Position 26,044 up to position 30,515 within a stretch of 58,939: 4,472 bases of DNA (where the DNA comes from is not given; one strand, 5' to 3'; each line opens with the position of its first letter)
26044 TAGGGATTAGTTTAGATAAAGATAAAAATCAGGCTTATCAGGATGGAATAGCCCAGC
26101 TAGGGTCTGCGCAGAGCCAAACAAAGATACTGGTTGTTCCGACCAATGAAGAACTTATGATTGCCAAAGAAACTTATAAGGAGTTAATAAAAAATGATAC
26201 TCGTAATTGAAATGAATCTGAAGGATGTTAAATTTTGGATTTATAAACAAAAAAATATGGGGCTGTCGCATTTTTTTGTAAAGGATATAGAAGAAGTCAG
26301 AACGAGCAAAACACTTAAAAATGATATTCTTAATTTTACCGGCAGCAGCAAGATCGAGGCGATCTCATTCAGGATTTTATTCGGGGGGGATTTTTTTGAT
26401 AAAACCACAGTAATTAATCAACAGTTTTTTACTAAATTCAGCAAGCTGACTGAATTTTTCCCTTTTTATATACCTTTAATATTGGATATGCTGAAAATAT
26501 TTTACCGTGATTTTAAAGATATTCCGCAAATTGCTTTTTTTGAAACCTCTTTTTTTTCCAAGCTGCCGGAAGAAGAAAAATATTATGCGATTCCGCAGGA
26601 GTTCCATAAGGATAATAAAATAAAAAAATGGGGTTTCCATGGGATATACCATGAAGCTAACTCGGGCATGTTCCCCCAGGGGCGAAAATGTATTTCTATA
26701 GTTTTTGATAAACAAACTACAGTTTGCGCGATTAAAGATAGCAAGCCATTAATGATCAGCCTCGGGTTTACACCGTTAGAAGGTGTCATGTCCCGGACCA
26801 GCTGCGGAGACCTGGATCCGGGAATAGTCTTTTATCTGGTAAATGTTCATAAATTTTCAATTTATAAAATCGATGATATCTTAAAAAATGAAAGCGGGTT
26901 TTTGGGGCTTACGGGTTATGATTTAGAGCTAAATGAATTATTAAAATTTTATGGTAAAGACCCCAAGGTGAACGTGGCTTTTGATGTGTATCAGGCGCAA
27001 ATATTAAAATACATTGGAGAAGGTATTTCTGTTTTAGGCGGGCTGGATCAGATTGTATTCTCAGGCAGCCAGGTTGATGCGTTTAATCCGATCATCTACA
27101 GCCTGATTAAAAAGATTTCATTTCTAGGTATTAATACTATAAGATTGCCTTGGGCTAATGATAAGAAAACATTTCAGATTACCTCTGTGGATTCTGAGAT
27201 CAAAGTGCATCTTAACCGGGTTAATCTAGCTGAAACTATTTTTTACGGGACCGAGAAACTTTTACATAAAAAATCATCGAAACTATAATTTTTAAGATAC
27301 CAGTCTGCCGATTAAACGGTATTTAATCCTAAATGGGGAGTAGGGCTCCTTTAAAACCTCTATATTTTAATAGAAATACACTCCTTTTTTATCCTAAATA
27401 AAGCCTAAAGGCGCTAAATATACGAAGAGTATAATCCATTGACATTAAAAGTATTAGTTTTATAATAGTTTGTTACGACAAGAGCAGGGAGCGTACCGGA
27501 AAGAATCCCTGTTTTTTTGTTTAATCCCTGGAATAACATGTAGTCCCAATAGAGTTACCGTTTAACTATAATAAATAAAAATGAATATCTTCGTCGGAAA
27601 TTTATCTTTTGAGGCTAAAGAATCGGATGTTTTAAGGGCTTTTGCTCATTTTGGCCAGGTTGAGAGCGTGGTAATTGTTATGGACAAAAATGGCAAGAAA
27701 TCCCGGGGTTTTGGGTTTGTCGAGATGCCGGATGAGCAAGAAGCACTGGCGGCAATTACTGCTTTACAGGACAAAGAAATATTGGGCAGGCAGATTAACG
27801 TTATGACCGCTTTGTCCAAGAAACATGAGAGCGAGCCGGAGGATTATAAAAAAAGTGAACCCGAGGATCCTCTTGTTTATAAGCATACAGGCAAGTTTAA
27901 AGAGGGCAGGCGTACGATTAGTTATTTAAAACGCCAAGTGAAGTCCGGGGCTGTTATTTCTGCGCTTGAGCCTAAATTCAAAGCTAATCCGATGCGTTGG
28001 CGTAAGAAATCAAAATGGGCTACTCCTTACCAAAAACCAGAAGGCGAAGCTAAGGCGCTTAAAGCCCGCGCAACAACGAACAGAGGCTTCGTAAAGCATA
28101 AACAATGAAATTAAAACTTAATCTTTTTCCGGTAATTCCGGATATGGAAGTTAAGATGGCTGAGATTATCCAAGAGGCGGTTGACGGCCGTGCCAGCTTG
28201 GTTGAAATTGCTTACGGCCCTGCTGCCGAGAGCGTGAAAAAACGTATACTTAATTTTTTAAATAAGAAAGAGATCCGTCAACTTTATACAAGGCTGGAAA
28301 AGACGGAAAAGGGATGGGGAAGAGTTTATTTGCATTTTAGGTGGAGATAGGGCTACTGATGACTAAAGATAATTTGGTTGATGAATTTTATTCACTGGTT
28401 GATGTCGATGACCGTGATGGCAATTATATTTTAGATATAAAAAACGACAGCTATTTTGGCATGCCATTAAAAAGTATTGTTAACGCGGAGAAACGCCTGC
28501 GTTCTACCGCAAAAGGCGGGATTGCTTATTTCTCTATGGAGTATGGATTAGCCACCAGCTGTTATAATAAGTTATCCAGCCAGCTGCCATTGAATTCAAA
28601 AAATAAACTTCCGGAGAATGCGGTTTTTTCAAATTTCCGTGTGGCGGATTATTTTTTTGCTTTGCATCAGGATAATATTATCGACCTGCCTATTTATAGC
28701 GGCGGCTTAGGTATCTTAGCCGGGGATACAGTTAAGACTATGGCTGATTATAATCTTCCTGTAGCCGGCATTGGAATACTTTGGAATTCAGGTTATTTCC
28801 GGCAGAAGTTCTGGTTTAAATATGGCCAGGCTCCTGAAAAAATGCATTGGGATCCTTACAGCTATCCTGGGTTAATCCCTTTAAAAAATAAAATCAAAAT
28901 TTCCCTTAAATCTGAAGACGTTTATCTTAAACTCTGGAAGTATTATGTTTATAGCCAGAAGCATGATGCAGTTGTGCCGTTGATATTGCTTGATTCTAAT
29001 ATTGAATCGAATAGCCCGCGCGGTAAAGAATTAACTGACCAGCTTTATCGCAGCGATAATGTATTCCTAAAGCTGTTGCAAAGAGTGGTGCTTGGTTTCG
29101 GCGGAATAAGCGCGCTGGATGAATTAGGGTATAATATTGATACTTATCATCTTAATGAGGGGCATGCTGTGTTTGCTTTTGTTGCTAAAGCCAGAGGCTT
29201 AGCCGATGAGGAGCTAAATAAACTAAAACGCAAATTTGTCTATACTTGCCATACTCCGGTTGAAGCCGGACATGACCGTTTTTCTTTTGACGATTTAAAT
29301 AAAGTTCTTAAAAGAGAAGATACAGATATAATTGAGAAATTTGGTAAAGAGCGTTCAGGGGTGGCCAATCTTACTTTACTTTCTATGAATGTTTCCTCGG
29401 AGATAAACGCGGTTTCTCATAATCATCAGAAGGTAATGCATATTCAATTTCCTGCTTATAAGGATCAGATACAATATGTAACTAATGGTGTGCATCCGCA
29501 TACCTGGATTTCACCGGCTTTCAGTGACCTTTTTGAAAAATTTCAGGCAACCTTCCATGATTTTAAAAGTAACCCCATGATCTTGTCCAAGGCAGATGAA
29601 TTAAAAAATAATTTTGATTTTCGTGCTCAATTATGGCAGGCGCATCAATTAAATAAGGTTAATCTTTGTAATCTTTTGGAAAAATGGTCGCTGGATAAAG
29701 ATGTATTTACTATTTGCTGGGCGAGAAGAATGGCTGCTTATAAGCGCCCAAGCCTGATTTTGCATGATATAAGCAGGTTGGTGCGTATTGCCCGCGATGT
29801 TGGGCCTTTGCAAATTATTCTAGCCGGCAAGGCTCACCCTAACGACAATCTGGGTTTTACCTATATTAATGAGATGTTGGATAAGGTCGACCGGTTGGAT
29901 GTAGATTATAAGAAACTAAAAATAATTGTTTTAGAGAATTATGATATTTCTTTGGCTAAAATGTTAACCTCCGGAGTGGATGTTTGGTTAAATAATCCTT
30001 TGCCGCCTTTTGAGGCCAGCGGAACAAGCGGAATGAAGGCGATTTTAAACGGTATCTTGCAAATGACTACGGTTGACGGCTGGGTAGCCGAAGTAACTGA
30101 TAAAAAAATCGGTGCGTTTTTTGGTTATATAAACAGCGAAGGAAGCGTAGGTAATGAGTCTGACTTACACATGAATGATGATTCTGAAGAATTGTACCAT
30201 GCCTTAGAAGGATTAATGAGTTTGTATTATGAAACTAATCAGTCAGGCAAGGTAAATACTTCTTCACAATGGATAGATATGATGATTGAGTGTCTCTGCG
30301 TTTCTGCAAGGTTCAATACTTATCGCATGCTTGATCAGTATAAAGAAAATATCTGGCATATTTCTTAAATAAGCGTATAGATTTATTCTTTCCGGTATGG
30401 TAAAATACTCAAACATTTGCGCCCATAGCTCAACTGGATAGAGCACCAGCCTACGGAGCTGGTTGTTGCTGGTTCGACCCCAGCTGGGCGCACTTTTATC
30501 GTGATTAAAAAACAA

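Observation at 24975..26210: Bacterial acetate kinase with Entamoeba-type (PPi-dependent) signatures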

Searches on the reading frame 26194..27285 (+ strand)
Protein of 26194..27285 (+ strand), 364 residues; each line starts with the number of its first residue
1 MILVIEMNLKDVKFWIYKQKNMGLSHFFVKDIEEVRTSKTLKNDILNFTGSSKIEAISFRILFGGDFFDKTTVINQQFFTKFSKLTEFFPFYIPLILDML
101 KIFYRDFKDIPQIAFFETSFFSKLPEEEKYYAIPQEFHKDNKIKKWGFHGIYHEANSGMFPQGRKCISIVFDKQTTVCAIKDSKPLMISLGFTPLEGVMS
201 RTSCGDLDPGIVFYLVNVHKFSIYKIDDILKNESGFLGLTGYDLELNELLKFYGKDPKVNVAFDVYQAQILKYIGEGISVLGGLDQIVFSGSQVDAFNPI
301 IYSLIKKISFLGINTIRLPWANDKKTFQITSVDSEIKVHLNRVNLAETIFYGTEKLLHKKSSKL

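Call 4: search_protein_families(library=pfam, proteins=[window:26194-27285:+])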
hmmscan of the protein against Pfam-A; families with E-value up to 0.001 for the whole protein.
window:26194-27285:+ (364 aa): 1 family
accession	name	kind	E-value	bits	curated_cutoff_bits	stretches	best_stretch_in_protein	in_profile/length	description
PF00871.23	Acetate_kinase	-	6.2e-50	170.4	22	1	49-339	78-380/392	Acetokinase family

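Call 5: search_protein_families(library=ncbifam, proteins=[window:26194-27285:+])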
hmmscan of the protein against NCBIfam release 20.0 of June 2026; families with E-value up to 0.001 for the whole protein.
window:26194-27285:+ (364 aa): 7 families
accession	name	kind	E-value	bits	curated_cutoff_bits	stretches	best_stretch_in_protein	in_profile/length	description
TIGR00016.1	ackA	subfamily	8.1e-50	169.7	293.4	1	39-347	73-394/405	acetate/propionate family kinase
NF005462.0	PRK07058.1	equivalog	3.8e-44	151.3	486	1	44-359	76-392/396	acetate/propionate family kinase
NF005520.0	PRK07157.1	equivalog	1.5e-42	146.1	561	1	49-344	79-385/400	acetate kinase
NF009063.0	PRK12397.1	equivalog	2.9e-41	141.4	659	1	39-338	71-374/404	acetate/propionate family kinase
NF009099.0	PRK12440.1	equivalog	6e-40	137.4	693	1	51-314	81-351/397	acetate/propionate family kinase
NF009045.0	PRK12379.1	equivalog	7.8e-35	120.4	580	1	51-314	77-348/402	propionate kinase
NF002834.0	PRK03011.1-5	subfamily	8.7e-05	21.8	222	1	196-312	208-324/357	butyrate kinase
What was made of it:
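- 26194..27288 (+): Ack', a catalytically dead acetate-kinase paralog (364 aa). It overlaps the kinase stop by 17 nt and is the presumed non-catalytic partner subunit. Pfam Acetate_kinase scores E=6e-50, but the protein scores 169.7 bits against the TIGR00016 cutoff of 293.4 (calls 4, 5).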

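Call 39: find_homologous_proteins(query=window:26194-27285:+, max_evalue=1e-10)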
Query window:26194-27285:+ (364 aa): 1067 proteins with E <= 1e-10 among 2759 candidates; the best 120 are listed.
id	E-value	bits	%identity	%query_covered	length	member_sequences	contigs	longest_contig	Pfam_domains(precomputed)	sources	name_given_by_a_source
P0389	3.8e-240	814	100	100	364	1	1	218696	PF00871.24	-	-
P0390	5.2e-183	627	77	100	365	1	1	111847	PF00871.24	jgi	jgi:acetate kinase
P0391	4.4e-181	620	75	100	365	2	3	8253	PF00871.24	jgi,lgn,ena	-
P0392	1.8e-179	615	76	100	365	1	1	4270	PF00871.24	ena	-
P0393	4.0e-178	610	75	99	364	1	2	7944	PF00871.24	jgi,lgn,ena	-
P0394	1.6e-176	605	75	98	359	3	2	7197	PF00871.24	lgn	-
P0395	8.8e-174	596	71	100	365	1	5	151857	PF00871.24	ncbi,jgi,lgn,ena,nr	ncbi:MAG TPA: hypothetical protein PL125_02875 [Candidatus Omnitrophota bacterium]|nr:hypothetical p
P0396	8.3e-173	593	71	100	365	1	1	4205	PF00871.24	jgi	jgi:acetate kinase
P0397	1.6e-169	582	71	98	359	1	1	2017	PF00871.24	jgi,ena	-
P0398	8.3e-168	577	71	99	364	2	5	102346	PF00871.24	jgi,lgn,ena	-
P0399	2.5e-167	575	71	99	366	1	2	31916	PF00871.24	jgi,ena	-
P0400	3.6e-163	561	67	99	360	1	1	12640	PF00871.24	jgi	jgi:acetate kinase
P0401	3.3e-162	558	69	99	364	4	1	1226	PF00871.24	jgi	-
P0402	2.3e-151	522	64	96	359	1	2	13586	PF00871.24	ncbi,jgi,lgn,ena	ncbi:MAG: hypothetical protein WC779_05050 [Candidatus Omnitrophota bacterium]|jgi:acetate kinase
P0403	6.1e-151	521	63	99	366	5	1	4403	PF00871.24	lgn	-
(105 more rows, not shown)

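Call 73: predict_structure(alignment_id=A3)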
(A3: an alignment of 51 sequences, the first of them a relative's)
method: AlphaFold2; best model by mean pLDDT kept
length: 364 residues; sequences in the alignment: 51
mean_pLDDT: 85.7   pTM: 0.85
mean pLDDT of the five models: 85.7, 85.3, 84.4, 83.2, 80.9
residues with pLDDT >= 90: 196; 70-90: 118; 50-70: 43; < 50: 7
segments of 3 or more residues with pLDDT < 50: 191-194, 362-364
pLDDT, mean of each block of 10 residues (from residue 1): 91 87 76 86 82 91 90 95 90 93 92 95 86 63 77 94 94 90 90 56 62 77 77 73 82 91 89 94 97 91 96 91 86 95 94 87 45
secondary structure, 60 per line:
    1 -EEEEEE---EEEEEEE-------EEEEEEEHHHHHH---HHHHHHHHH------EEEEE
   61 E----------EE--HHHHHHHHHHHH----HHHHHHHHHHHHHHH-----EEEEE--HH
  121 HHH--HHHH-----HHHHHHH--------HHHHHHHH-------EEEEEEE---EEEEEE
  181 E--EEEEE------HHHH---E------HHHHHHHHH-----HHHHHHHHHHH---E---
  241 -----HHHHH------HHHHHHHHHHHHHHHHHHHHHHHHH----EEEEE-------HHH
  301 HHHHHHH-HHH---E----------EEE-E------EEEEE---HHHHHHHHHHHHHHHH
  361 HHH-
elements in order: E2-7 E11-17 E25-31 H32-37 H41-49 E56-61 H76-87 H92-106 E112-116 H119-123 H126-129 H135-141 H150-157 E165-171 E175-181 E184-188 H195-198 H209-217 H223-233 H246-250 H257-281 E286-290 H298-307 E326-328 E337-341 H345-363

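Call 76: fold_search(model_id=the predicted structure, library=pdb)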
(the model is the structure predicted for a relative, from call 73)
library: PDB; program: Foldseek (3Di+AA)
matches with E <= 10: 865; with E <= 0.001: 192
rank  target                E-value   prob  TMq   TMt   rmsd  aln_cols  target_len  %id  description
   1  4dq8_A                6.1e-27  1.00  0.81  0.79   4.4       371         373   27  Crystal structure of acetate kinase AckA from Mycobacterium marinum (released 2012-02-22)
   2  2iir_A                1.7e-26  1.00  0.78  0.72   4.7       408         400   23  Acetate kinase from a hypothermophile Thermotoga maritima (released 2007-09-11)
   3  4iz9                  1.9e-26  1.00  0.78  0.75   4.8       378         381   27  Crystal structure of an acetate kinase from Mycobacterium avium bound to an unknown acid-ApCpp conjugate and manganese (released 2013-02-20)
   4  4ijn_B                2.3e-26  1.00  0.74  0.72   5.1       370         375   26  Crystal structure of an acetate kinase from Mycobacterium smegmatis bound to AMP and sulfate (released 2013-01-16)
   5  4ijn_A                5.0e-26  1.00  0.72  0.70   5.5       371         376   27  Crystal structure of an acetate kinase from Mycobacterium smegmatis bound to AMP and sulfate (released 2013-01-16)
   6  3r9p_B                5.4e-26  1.00  0.78  0.76   4.6       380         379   26  Crystal structure of AckA from Mycobacterium paratuberculosis ATCC BAA-968 / K-10 (released 2011-05-04)
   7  3p4i_A                6.0e-26  1.00  0.78  0.76   4.5       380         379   26  Crystal structure of acetate kinase from Mycobacterium avium (released 2010-11-10)
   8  4dq8_B                6.8e-26  1.00  0.78  0.76   4.5       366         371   26  Crystal structure of acetate kinase AckA from Mycobacterium marinum (released 2012-02-22)
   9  3r9p_A                1.3e-25  1.00  0.79  0.76   4.7       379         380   27  Crystal structure of AckA from Mycobacterium paratuberculosis ATCC BAA-968 / K-10 (released 2011-05-04)
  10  6ioy_A                1.5e-25  1.00  0.78  0.71   4.8       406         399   22  Crystal structure of Porphyromonas gingivalis acetate kinase (released 2019-04-24)
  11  6ioy_B                2.8e-25  1.00  0.76  0.70   5.0       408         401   21  Crystal structure of Porphyromonas gingivalis acetate kinase (released 2019-04-24)
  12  6ioy_C                3.3e-25  1.00  0.75  0.69   5.7       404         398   22  Crystal structure of Porphyromonas gingivalis acetate kinase (released 2019-04-24)
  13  3p4i_B                4.7e-25  1.00  0.80  0.77   4.3       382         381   25  Crystal structure of acetate kinase from Mycobacterium avium (released 2010-11-10)
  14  9a4d_A                8.0e-25  1.00  0.79  0.73   5.6       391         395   22  Integrative model of ACKA-BCP by crosslinking MS and deep learning (released 2024-09-18)
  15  7fj7_A                2.8e-24  1.00  0.76  0.71   4.7       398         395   23  KpAckA (PduW) native structure (released 2022-08-10)
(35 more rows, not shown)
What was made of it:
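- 26194..27288 (+): It gives a confident full ACK-fold model (calls 73, 76).
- It still gives a confident ACK-fold model, with pLDDT 85.7 and TM about 0.8 (calls 73, 76).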

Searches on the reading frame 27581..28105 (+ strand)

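Call 28: search_protein_families(library=pfam, proteins=[window:27581-28105:+], max_evalue=0.00001)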
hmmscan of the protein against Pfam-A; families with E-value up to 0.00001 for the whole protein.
window:27581-28105:+ (175 aa): 1 family
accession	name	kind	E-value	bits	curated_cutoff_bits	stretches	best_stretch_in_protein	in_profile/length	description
PF00076.28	RRM_1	-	7.2e-20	71.1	20.7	1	3-72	1-69/70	RNA recognition motif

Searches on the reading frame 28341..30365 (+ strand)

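Call 28: search_protein_families(library=pfam, proteins=[window:28341-30365:+], max_evalue=0.00001)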
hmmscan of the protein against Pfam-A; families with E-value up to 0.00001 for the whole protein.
window:28341-30365:+ (675 aa): 1 family
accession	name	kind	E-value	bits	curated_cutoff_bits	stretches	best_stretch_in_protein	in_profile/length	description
PF00343.26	Phosphorylase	-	6.7e-38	130.9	27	1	326-598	311-600/713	Carbohydrate phosphorylase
